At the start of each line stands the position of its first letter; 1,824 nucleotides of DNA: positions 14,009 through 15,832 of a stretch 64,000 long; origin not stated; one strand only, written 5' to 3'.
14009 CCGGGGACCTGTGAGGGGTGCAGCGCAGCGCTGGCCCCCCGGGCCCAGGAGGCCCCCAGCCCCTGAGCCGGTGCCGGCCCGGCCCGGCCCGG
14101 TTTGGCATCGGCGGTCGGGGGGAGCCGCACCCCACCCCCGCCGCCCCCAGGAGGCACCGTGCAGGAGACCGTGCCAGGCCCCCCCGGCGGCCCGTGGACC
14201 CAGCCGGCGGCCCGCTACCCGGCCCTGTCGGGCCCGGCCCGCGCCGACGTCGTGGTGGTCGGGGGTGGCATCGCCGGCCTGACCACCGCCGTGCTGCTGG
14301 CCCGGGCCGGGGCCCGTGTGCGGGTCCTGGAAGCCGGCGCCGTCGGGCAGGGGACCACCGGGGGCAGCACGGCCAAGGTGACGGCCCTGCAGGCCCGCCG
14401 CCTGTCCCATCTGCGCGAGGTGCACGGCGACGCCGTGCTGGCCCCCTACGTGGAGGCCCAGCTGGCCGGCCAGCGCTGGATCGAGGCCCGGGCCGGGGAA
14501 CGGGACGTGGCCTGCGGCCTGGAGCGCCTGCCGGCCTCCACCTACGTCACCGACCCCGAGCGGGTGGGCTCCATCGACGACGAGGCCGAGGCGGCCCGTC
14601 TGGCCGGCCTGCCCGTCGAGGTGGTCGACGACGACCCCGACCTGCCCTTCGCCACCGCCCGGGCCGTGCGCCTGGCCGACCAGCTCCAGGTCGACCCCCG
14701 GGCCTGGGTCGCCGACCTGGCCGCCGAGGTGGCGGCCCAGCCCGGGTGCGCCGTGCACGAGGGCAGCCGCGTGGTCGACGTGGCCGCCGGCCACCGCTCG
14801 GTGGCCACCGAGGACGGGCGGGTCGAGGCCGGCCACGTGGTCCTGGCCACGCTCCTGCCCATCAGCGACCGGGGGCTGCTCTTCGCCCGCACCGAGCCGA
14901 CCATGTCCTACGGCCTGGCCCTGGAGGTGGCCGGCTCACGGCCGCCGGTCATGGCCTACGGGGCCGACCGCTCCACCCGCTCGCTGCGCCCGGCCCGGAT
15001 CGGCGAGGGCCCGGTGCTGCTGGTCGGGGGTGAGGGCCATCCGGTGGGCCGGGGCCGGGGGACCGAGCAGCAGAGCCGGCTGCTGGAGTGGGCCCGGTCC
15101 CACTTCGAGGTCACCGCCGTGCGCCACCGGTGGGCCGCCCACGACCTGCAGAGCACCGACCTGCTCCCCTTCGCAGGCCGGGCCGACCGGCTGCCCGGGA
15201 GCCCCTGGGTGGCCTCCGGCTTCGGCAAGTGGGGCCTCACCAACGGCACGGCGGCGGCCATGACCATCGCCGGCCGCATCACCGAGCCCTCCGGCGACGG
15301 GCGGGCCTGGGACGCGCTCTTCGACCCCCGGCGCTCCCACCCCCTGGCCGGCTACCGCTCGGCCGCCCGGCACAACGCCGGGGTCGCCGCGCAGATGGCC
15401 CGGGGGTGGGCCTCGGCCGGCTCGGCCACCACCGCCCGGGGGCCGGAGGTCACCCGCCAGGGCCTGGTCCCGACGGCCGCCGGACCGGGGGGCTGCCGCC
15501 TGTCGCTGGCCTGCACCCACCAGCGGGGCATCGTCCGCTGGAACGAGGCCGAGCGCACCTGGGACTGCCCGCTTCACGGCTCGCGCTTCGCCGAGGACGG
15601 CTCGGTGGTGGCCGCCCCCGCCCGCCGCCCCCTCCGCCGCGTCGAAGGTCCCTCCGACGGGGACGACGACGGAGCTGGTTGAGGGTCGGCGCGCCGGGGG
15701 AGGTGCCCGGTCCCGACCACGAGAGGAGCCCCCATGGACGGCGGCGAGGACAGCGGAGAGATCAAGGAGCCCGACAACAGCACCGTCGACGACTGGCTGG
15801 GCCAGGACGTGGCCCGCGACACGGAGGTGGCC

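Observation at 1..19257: About 19-kb general-stress/dormancy island wired by one recurring SigB/SigF-type promoter motif and carrying its own sigma factors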

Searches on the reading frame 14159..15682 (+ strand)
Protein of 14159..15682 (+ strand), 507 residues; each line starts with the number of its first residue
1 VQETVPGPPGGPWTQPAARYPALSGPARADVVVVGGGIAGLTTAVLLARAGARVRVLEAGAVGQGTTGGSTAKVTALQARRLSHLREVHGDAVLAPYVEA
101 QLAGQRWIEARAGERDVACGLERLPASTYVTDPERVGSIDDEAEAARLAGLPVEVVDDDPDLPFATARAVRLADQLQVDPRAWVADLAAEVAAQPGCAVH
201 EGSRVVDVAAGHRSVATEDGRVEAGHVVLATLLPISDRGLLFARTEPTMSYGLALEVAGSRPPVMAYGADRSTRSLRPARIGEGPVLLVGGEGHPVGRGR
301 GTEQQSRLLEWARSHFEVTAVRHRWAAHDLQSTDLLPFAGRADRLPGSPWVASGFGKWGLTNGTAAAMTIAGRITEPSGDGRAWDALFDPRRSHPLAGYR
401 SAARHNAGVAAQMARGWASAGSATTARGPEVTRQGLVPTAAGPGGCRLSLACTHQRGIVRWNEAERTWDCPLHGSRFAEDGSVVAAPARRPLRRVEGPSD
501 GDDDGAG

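Call 9: search_protein_families(library=pfam, proteins=[window:14159-15682:+], max_evalue=0.01)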
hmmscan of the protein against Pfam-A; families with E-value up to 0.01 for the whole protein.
window:14159-15682:+ (507 aa): 14 families
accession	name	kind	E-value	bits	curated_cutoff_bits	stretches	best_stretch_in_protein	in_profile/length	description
PF01266.30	DAO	-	3.7e-32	112.6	27.9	1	30-371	1-351/353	FAD dependent oxidoreductase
PF00890.30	FAD_binding_2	-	1.4e-06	28.2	20.4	1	30-78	1-49/414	FAD binding domain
PF13450.12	NAD_binding_8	-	4.2e-06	27.4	21.9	1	33-61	1-29/68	NAD(P)-binding Rossmann-like domain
PF00355.32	Rieske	-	9.2e-06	25.9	20.3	1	450-493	41-85/88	Rieske [2Fe-2S] domain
PF01494.25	FAD_binding_3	-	9.2e-06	25.5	22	1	29-61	2-34/349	FAD binding domain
PF01946.23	Thi4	-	2.1e-05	24.3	26.2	1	27-70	16-61/235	Thi4 family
PF12831.13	FAD_oxidored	-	0.00016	21.6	27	1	30-67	1-40/416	FAD dependent oxidoreductase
PF07992.20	Pyr_redox_2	-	0.00019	21.4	26.1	1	30-119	2-58/291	Pyridine nucleotide-disulphide oxidoreductase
PF13738.12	Pyr_redox_3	-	0.00028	20.7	30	0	32-64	1-34/305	Pyridine nucleotide-disulphide oxidoreductase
PF01593.30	Amino_oxidase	-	0.00036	20.4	19.8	0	38-60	1-23/443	Flavin containing amine oxidoreductase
PF01262.27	AlaDh_PNT_C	-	0.0019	18.1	23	1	24-59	24-59/214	Alanine dehydrogenase/PNT, C-terminal domain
PF03486.20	HI0933_like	-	0.0021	18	50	1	30-61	2-34/244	HI0933-like protein Rossmann domain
PF04820.20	Trp_halogenase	-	0.0023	17.3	21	1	30-73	1-48/458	Tryptophan halogenase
PF01134.28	GIDA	-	0.0094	15.5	22.1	0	30-57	1-28/391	Glucose inhibited division protein A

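Call 20: find_related_loci(query=window:14159-15682:+, collection=genome_contigs, flank=10000)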
Query window:14159-15682:+ (507 aa) in genome_contigs; peptide patterns used: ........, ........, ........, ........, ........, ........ (x = any residue, [..] = any of these).
496 stretches matched a pattern; 84 encode a relative of the query (tblastn E <= 1e-3); the best 80 are kept; 80 distinct loci.
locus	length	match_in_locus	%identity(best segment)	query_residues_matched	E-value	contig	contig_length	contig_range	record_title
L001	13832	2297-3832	60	5-507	9e-152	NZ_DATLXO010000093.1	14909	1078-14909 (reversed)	MAG: Iamia sp. isolate SMAG_U13248 k141_106946, whole genome shotgun sequence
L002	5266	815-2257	41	21-494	2e-85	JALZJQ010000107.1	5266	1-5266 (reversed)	MAG: Actinomycetota bacterium isolate MOJ bin44 SC8837-39_k127_2432969, whole genome shotgun sequence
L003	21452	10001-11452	43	27-499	4e-80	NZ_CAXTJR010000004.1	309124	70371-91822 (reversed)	MAG: uncultured Microbacterium sp. isolate public_SRR11456921_metawrap_bin.23 public_SRR11456921_metawrap_bin.23_4, whol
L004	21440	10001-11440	39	14-492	1e-78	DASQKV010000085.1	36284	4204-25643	MAG TPA_asm: Thermoleophilaceae bacterium isolate SMAG_U11921 k141_5802186, whole genome shotgun sequence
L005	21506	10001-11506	35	4-496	5e-79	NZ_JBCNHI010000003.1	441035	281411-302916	Paenibacillus jamilae strain NRS-1303 NRS_1303_contig_0000003, whole genome shotgun sequence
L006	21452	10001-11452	35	20-496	1e-78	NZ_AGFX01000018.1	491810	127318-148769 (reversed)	Paenibacillus peoriae KCTC 3763 contig26, whole genome shotgun sequence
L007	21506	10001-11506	35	4-496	6e-78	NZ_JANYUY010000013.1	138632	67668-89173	Paenibacillus doosanensis strain CAU 1055 Scaffold13_1, whole genome shotgun sequence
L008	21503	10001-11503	33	5-496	2e-77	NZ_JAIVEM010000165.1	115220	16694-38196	Paenibacillus sp. BJ-4 scaffold13, whole genome shotgun sequence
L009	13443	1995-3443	35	20-495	6e-77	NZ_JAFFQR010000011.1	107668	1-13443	Paenibacillus farraposensis strain UY79 NODE_13_length_107598_cov_48.093208, whole genome shotgun sequence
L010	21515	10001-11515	33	5-500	2e-76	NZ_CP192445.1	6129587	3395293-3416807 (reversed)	Paenibacillus sp. 8b26 chromosome, complete genome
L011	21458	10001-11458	38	14-493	2e-76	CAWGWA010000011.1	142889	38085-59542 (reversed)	MAG: uncultured Actinomycetes bacterium isolate MFD04212.bin.2.127 genome assembly, contig: contig_3890, whole genome sh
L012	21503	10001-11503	34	5-496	5e-76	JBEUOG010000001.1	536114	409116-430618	UNVERIFIED_CONTAM: Paenibacillus sp. PvR008 Ga0496862_01, whole genome shotgun sequence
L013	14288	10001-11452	34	20-496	7e-75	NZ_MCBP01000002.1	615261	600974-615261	Paenibacillus kribbensis strain 6hRe76 Scaffold2_1, whole genome shotgun sequence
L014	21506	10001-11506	34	4-496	1e-74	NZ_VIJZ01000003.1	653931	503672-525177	Paenibacillus ottowii strain MS2379 NODE_3_length_653931_cov_75.712863, whole genome shotgun sequence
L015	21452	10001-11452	33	20-496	1e-73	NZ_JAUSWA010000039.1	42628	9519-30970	Paenibacillus brasilensis strain DSM 14914 Ga0480240_39, whole genome shotgun sequence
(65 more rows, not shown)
